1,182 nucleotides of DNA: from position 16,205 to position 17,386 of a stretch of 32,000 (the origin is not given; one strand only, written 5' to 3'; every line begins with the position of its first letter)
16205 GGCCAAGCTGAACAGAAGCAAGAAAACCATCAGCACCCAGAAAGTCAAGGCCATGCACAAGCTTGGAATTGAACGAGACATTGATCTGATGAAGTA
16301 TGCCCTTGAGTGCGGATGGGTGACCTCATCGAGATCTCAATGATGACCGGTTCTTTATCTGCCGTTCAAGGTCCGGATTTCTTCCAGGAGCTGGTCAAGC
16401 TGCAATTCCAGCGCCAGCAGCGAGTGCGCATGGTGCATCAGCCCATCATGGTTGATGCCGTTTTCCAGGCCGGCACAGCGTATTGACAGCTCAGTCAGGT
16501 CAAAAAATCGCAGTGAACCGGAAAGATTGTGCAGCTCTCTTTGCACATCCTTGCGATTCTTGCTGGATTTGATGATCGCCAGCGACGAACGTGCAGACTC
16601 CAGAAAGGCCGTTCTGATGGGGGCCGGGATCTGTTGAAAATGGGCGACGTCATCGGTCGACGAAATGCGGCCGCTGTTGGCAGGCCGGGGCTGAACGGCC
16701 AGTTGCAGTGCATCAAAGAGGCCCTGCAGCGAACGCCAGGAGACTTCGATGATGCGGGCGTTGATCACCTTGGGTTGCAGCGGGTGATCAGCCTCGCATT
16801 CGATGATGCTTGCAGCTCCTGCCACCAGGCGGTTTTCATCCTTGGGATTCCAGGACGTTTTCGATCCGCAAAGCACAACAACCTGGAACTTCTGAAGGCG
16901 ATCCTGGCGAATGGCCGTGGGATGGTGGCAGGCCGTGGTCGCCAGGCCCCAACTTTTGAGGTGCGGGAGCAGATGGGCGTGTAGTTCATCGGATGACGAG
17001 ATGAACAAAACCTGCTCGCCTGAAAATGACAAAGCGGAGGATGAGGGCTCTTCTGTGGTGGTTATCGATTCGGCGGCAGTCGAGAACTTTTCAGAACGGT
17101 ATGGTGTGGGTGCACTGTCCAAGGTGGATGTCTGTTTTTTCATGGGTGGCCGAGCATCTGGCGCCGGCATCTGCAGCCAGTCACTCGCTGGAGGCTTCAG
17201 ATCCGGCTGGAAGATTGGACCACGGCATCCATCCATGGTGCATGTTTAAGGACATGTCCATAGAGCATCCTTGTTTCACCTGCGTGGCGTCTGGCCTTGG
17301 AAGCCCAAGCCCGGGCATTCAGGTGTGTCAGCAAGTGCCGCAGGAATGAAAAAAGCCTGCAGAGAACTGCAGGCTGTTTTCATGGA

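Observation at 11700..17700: AT-rich island carrying a compact, 'unsplit' Rcs-like multistep phosphorelay in a high-GC betaproteobacterial background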

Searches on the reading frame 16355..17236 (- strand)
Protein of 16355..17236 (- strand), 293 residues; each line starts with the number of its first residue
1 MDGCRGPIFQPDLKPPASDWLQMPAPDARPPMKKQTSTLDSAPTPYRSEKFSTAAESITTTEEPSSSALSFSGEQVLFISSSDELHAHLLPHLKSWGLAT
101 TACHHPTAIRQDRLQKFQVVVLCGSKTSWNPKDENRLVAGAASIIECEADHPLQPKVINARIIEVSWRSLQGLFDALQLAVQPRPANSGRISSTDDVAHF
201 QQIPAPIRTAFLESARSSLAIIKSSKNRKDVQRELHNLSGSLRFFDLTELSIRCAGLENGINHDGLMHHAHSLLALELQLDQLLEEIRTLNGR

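Call 3: search_protein_families(library=pfam, proteins=[window:16355-17236:-], max_evalue=0.01)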
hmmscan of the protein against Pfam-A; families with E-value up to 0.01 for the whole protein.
window:16355-17236:- (293 aa): 1 family
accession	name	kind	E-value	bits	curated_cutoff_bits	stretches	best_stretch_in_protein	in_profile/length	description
PF01627.28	Hpt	-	1.2e-07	32.3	24.6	1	209-288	4-82/84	Hpt domain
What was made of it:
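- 16355..17143 (-): Soluble ABL-like pseudo-receiver + HPt protein (a 'mini-RcsD'), 262 aa. The ORF is open up to 17236 (293 aa). Pfam Hpt (call 3).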

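Call 4: search_protein_families(library=ncbifam, proteins=[window:16355-17236:-], max_evalue=0.01)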
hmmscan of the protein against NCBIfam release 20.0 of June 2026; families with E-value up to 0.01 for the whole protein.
window:16355-17236:- (293 aa): 0 families

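Call 15: search_solved_structures(query=window:16355-17236:-, max_evalue=10, show_alignments=2)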
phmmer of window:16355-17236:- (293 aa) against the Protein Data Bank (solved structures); distinct sequences matched with E-value up to 10: 1.
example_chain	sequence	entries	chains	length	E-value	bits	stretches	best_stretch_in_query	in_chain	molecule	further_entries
1v3y_A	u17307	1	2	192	0.33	13.6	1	157-228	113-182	Peptide deformylase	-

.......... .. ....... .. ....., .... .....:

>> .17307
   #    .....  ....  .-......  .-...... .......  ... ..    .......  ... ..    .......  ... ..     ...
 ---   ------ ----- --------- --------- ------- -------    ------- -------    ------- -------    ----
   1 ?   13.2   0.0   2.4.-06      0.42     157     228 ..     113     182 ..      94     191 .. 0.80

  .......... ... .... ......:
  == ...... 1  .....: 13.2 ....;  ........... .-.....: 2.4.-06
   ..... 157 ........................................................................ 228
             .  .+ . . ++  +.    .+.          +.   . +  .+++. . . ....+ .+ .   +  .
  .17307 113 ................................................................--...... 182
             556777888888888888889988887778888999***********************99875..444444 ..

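Call 34: search_protein_representatives(protein=window:16355-17236:-)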
Query: 293 residues. Proteins with E-value up to 0.001 (for the whole library): 65; up to 1e-10: 42; up to 1e-30: 5. The best 65 are listed.
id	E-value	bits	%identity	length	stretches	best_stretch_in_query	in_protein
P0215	4.9e-102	357.5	65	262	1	32-291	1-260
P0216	1.2e-52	195.5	52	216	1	85-288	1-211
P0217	5.0e-51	190.2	47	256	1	63-284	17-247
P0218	3.4e-33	131.7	83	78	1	100-174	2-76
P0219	1.2e-32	129.8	40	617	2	68-188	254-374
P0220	4.5e-25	105.0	34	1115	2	60-243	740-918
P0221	7.6e-24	101.0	37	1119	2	70-182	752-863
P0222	1.6e-23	100.0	37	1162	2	69-181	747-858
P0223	2.8e-21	92.6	35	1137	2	69-182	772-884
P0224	4.7e-21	91.9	94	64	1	243-293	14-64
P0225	6.5e-21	91.4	37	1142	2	64-178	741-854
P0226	7.5e-21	91.2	37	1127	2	69-199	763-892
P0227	3.6e-20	89.0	31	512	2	70-183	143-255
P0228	3.7e-20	88.9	34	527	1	56-282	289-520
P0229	4.7e-19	85.3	33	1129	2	69-185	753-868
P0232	3.3e-17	79.2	34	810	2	67-187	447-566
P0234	8.0e-17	78.0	32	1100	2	38-187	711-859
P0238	8.2e-16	74.7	32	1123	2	75-187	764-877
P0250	1.3e-12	64.1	36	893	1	70-189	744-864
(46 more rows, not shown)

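Call 35: search_protein_families(library=pfam, proteins=[P0220, P0221, P0222, P0219, P0228, P0232, P0250], max_evalue=0.01)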
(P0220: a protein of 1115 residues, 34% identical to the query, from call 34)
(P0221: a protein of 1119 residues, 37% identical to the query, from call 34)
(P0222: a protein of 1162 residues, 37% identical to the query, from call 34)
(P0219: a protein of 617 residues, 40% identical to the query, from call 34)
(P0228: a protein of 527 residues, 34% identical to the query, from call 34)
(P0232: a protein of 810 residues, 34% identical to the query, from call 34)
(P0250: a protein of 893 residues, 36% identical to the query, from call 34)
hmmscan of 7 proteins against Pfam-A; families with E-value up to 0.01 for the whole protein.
P0220 (1115 aa): 4 families
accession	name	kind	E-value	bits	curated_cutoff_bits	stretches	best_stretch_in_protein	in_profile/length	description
PF02518.31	HATPase_c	-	1.5e-28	99.9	26.4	1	625-738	2-109/111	Histidine kinase-, DNA gyrase B-, and HSP90-like ATPase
PF00072.30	Response_reg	-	6.7e-22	78.2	30.2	1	893-1001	1-109/111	Response regulator receiver domain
PF00512.31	HisKA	-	3.6e-20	72.2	26.9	1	512-577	1-66/66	His Kinase A (phospho-acceptor) domain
PF01627.28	Hpt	-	1.7e-05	25.4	24.6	1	1033-1112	2-81/84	Hpt domain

P0221 (1119 aa): 4 families
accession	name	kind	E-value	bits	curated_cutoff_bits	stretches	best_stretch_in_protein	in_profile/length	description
PF02518.31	HATPase_c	-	1.7e-28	99.7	26.4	1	626-741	1-110/111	Histidine kinase-, DNA gyrase B-, and HSP90-like ATPase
PF00072.30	Response_reg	-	1.4e-22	80.4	30.2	1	895-1005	1-110/111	Response regulator receiver domain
PF00512.31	HisKA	-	4.5e-20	71.9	26.9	1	514-579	1-66/66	His Kinase A (phospho-acceptor) domain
PF01627.28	Hpt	-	0.00095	19.8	24.6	1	1038-1106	4-72/84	Hpt domain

P0222 (1162 aa): 4 families
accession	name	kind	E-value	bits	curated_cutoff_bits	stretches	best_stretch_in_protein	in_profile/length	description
PF02518.31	HATPase_c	-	1.3e-29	103.3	26.4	1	627-738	1-110/111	Histidine kinase-, DNA gyrase B-, and HSP90-like ATPase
PF00072.30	Response_reg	-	2e-23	83.1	30.2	1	879-988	1-110/111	Response regulator receiver domain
PF00512.31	HisKA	-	1.5e-20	73.4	26.9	1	515-580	1-66/66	His Kinase A (phospho-acceptor) domain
PF01627.28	Hpt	-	7.5e-08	32.9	24.6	1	1029-1107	2-80/84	Hpt domain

P0219 (617 aa): 4 families
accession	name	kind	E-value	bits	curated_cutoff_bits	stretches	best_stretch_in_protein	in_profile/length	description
PF02518.31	HATPase_c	-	2.9e-31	108.6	26.4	1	136-247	1-110/111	Histidine kinase-, DNA gyrase B-, and HSP90-like ATPase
PF00072.30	Response_reg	-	4.6e-24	85.2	30.2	1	388-497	1-110/111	Response regulator receiver domain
PF00512.31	HisKA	-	5.5e-21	74.8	26.9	1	24-89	1-66/66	His Kinase A (phospho-acceptor) domain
PF01627.28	Hpt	-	3.8e-06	27.5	24.6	1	533-592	3-62/84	Hpt domain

P0228 (527 aa): 4 families
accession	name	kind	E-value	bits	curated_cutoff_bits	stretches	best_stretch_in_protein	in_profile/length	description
PF02518.31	HATPase_c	-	2.5e-23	83.1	26.4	1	177-287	1-109/111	Histidine kinase-, DNA gyrase B-, and HSP90-like ATPase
PF01627.28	Hpt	-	9.6e-06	26.2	24.6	1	438-513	2-73/84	Hpt domain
PF00512.31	HisKA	-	0.0004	20.8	26.9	1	81-130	16-65/66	His Kinase A (phospho-acceptor) domain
PF13581.12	HATPase_c_2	-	0.0038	17.7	27.4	1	207-267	59-114/127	Histidine kinase-like ATPase domain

P0232 (810 aa): 4 families
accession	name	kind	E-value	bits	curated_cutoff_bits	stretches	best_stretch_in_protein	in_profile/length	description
PF02518.31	HATPase_c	-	3.5e-28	98.7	26.4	1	320-437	1-110/111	Histidine kinase-, DNA gyrase B-, and HSP90-like ATPase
PF00072.30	Response_reg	-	7.8e-23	81.2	30.2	1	587-696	1-110/111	Response regulator receiver domain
PF00512.31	HisKA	-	1.1e-20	73.9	26.9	1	208-273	1-66/66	His Kinase A (phospho-acceptor) domain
PF01627.28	Hpt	-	2.2e-09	37.9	24.6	1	724-804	2-82/84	Hpt domain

P0250 (893 aa): 2 families
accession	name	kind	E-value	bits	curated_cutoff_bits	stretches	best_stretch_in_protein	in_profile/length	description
PF02518.31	HATPase_c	-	2.5e-21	76.6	26.4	1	618-733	1-110/111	Histidine kinase-, DNA gyrase B-, and HSP90-like ATPase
PF00512.31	HisKA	-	6.9e-19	68.1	26.9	1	507-571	2-66/66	His Kinase A (phospho-acceptor) domain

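Call 37: find_homologous_proteins(query=window:16355-17236:-, max_evalue=0.001)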
Query window:16355-17236:- (293 aa): 9 proteins with E <= 0.001 among 1127 candidates.
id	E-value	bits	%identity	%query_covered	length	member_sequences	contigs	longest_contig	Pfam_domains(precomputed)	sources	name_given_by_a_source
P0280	9.3e-174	594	100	92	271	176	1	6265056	PF01627.29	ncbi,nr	ncbi:Hpt domain-containing protein [Delftia acidovorans]|nr:Hpt domain-containing protein [Delftia a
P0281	1.3e-162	558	86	100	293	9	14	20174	PF01627.29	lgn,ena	-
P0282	5.1e-148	510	90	89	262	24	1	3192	PF01627.29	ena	-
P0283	1.2e-144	499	88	89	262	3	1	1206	PF01627.29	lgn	-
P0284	7.0e-109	382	69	89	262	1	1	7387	PF01627.29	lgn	-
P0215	1.5e-101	358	65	89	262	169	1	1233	PF01627.29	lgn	-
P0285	5.8e-92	326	60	88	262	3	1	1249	PF01627.29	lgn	-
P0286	2.0e-58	216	64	56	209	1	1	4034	-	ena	-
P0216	3.7e-52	196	50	69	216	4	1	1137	-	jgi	jgi:HPt (histidine-containing phosphotransfer) domain-containing protein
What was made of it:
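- Checked: NCBI annotates the HPt protein as 271 aa, and the other allelic forms have 262 aa (call 37).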

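Call 43: predict_structure(alignment_id=A2)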
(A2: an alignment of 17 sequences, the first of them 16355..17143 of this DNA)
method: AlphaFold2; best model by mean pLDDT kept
length: 262 residues; sequences in the alignment: 17
mean_pLDDT: 78.3   pTM: 0.49
mean pLDDT of the five models: 78.3, 78.2, 77.2, 76.7, 76.5
residues with pLDDT >= 90: 113; 70-90: 89; 50-70: 12; < 50: 48
segments of 3 or more residues with pLDDT < 50: 1-36, 154-164
pLDDT, mean of each block of 10 residues (from residue 1): 35 32 31 49 89 94 92 89 88 84 87 93 88 94 92 46 58 85 93 93 94 84 90 90 89 80 53
secondary structure, 60 per line:
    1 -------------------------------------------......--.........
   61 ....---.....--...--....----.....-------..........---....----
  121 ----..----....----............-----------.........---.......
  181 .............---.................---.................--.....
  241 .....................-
elements in order: E44-49 H52-64 E68-72 H80-83 E88-92 H100-109 E113-116 E131-134 H139-150 H162-170 H174-193 H197-213 H217-233 H236-261

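Call 46: fold_search(model_id=the predicted structure, library=pdb)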
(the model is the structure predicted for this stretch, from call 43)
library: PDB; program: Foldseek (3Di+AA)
matches with E <= 10: 1486; with E <= 0.001: 10
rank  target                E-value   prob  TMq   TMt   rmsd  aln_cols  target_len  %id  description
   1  5c5e_A                2.5e-05  1.00  0.31  0.29  19.1       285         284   13  Structure of KaiA dimer in complex with C-terminal KaiC peptide at 2.8 A resolution (released 2015-08-05)
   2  1r8j_B                9.9e-05  1.00  0.33  0.33  18.7       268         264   13  Crystal Structure of Circadian Clock Protein KaiA from Synechococcus elongatus (released 2004-06-01)
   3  1r8j_A                9.9e-05  1.00  0.32  0.31  18.5       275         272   12  Crystal Structure of Circadian Clock Protein KaiA from Synechococcus elongatus (released 2004-06-01)
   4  4g86_A                1.7e-04  1.00  0.33  0.31  19.0       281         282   11  Crystal structure of the redox-active cofactor DBMIB bound to the full length circadian clock protein KaiA from Synech (released 2012-10-24)
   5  8tef_A                2.5e-04  1.00  0.29  0.16  15.9       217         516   10  PorX primitive monoclinic crystal form (released 2024-04-17)
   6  8ted_B                4.7e-04  1.00  0.29  0.16  14.2       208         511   10  PorX primitive orthorhombic crystal form (released 2024-04-17)
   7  8p6f_B                5.2e-04  0.99  0.24  0.13  16.9       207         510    9  Crystal structure of PorX-Fj (released 2024-04-03)
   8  8tff_A                6.6e-04  1.00  0.30  0.17  14.2       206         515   10  PorX with BeF3 phosphate analog (released 2024-04-17)
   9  8xat_B                7.8e-04  1.00  0.30  0.39  11.7       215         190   12  Crystal structure of AtARR1(RD-DBD) (released 2024-01-24)
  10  8xat_A                8.3e-04  1.00  0.30  0.40  11.8       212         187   13  Crystal structure of AtARR1(RD-DBD) (released 2024-01-24)
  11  8thp_A                1.2e-03  0.98  0.24  0.13  18.3       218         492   10  PorX phosphatase null mutant (T271V) (released 2024-04-17)
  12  8tfm_A                1.2e-03  1.00  0.31  0.18  14.4       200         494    9  PorX with Zn (primitive orthorhombic crystal form) (released 2024-04-17)
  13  5xso                  1.3e-03  0.98  0.26  0.33  16.2       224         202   14  Crystal structure of full-length FixJ from B. japonicum crystallized in space group C2221 (released 2018-05-23)
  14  7pva_B                2.2e-03  0.96  0.24  0.13  17.0       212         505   10  1.9 Angstrom crystal structure of dimeric PorX, co-crystallized in the presence of zinc (released 2022-12-14)
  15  5xt2_B                2.6e-03  0.99  0.30  0.37  13.5       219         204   12  Crystal structures of full-length FixJ from B. japonicum crystallized in space group P212121 (released 2018-05-23)
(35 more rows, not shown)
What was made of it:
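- Tried and rejected: The first Foldseek run with the two-domain model was dominated by KaiA and full-length response regulators (call 46).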

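Call 63: list_cluster_members(proteins=[P0220, P0221, P0222, P0223, P0225, P0226, P0229, P0228, P0234, P0238])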
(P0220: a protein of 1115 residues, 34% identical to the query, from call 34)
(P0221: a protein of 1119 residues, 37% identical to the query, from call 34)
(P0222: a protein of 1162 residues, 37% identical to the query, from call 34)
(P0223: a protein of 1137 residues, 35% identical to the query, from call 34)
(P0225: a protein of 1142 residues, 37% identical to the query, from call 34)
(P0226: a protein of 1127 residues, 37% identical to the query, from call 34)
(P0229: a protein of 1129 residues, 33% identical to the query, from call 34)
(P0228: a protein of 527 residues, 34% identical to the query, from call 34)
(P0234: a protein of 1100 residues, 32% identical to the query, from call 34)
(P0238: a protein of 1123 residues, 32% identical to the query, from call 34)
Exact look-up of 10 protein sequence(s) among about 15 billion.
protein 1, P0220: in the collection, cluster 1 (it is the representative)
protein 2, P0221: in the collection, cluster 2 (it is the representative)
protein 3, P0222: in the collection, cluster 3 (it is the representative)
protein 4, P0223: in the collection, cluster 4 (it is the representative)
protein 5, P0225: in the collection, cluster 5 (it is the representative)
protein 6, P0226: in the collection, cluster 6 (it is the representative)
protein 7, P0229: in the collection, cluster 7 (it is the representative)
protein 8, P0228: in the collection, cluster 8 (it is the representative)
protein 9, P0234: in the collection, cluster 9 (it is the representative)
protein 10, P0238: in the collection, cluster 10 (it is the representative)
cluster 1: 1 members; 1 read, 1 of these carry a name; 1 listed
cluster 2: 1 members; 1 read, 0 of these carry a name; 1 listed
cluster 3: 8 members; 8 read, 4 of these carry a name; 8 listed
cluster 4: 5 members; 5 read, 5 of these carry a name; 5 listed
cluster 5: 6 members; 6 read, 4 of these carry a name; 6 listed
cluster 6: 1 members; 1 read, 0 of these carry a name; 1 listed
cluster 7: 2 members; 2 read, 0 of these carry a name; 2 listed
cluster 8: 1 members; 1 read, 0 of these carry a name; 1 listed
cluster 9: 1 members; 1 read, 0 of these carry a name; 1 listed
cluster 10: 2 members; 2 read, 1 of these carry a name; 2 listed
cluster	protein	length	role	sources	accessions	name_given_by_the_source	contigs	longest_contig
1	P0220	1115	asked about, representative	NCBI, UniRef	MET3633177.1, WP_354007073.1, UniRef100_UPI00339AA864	ATP-binding protein [Burkholderia sp. 572] | hybrid sensor histidine kinase/response regulator n=1 Tax=Burkholderia sp. 572 ...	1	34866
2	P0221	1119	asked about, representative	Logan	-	-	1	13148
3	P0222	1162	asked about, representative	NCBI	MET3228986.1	UNVERIFIED_ORG: two-component system capsular synthesis sensor histidine kinase RcsC ...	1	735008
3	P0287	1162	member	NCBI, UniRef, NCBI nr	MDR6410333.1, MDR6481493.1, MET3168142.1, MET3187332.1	ATP-binding protein [Paraburkholderia terricola] | histidine kinase n=1 Tax=Paraburkholderia terricola TaxID=169427 RepID=A0ABU1LU80_9BURK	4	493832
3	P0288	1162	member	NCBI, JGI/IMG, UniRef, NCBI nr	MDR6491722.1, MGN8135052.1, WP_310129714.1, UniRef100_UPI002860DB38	ATP-binding protein [Paraburkholderia sp. 22099] | two-component system capsular synthesis sensor histidine kinase RcsC | ATP-binding protein n=1 Tax=Paraburkholderia TaxID=1822464 RepID=UPI002860DB38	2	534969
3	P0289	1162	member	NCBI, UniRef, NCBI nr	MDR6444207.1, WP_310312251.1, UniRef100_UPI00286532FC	two-component system capsular synthesis sensor histidine kinase RcsC [Paraburkholderia ... | ATP-binding protein n=1 Tax=Paraburkholderia terricola TaxID=169427 RepID=UPI00286532FC | ATP-binding protein [Paraburkholderia terricola]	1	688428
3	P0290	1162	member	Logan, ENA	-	-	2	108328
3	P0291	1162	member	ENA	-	-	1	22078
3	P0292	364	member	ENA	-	-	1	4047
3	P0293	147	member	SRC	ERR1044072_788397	-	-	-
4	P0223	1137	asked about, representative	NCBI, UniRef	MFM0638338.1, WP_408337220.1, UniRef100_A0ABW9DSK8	ATP-binding protein [Paraburkholderia metrosideri] | histidine kinase n=1 Tax=Paraburkholderia metrosideri TaxID=580937 RepID=A0ABW9DSK8_9BURK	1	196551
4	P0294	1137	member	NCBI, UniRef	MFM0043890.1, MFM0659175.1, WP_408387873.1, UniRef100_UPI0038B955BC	hybrid sensor histidine kinase/response regulator [Paraburkholderia sediminicola] | hybrid sensor histidine kinase/response regulator n=1 Tax=Paraburkholderia sediminicola ...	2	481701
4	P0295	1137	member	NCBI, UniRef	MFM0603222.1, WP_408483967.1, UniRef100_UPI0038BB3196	ATP-binding protein [Paraburkholderia sediminicola] | hybrid sensor histidine kinase/response regulator n=1 Tax=Paraburkholderia sediminicola ...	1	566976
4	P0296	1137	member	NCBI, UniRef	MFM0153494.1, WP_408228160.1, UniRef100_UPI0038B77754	hybrid sensor histidine kinase/response regulator [Paraburkholderia sediminicola] | hybrid sensor histidine kinase/response regulator n=1 Tax=Paraburkholderia sediminicola ...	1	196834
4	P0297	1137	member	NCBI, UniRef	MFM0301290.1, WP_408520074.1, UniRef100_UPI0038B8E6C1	ATP-binding protein [Paraburkholderia sediminicola] | hybrid sensor histidine kinase/response regulator n=1 Tax=Paraburkholderia sediminicola ...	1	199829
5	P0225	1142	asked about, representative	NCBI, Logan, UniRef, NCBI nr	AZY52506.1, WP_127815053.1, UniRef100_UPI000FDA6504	hybrid sensor histidine kinase/response regulator [Bordetella avium] | hybrid sensor histidine kinase/response regulator n=1 Tax=Bordetella avium TaxID=521 ...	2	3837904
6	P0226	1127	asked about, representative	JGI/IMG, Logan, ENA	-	-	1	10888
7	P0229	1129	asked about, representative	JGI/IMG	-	-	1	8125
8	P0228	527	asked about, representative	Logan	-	-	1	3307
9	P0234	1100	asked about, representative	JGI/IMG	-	-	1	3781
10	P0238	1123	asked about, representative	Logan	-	-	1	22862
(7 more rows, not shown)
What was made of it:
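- The same domain lies between HATPase and REC in roughly 1100-aa kinases of Burkholderia, Paraburkholderia and Bordetella (calls 34, 35 and 63).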

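Call 96: find_encoding_contigs(protein=P0225, flank=8000, max_places=1)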
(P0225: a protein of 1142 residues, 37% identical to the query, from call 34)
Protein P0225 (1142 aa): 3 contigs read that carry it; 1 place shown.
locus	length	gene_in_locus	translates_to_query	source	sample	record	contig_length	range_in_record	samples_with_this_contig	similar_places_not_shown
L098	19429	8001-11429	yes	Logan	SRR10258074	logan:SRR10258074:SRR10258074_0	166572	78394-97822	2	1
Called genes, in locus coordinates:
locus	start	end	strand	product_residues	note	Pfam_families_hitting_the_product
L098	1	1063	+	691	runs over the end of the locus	PF03707:MHYT, PF00990:GGDEF, PF00563:EAL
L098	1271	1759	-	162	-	PF10990:DUF2809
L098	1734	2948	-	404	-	PF01134:GIDA (weak), PF01494:FAD_binding_3, PF07992:Pyr_redox_2 (faint), PF13450:NAD_binding_8 (weak)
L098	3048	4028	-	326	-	PF03401:TctC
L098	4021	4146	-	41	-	-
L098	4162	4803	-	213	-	PF02798:GST_N, PF13417:GST_N_3, PF13409:GST_N_2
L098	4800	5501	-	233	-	PF01557:FAA_hydrolase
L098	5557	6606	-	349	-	PF07883:Cupin_2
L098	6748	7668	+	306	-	PF00126:HTH_1, PF03466:LysR_substrate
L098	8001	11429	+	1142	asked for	PF00512:HisKA, PF02518:HATPase_c, PF00072:Response_reg, PF01627:Hpt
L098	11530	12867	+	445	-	PF13520:AA_permease_2, PF00324:AA_permease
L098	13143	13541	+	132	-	-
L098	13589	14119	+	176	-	PF00419:Fimbrial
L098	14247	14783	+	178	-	PF00419:Fimbrial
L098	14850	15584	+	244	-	PF00345:PapD_N, PF02753:PapD_C (weak)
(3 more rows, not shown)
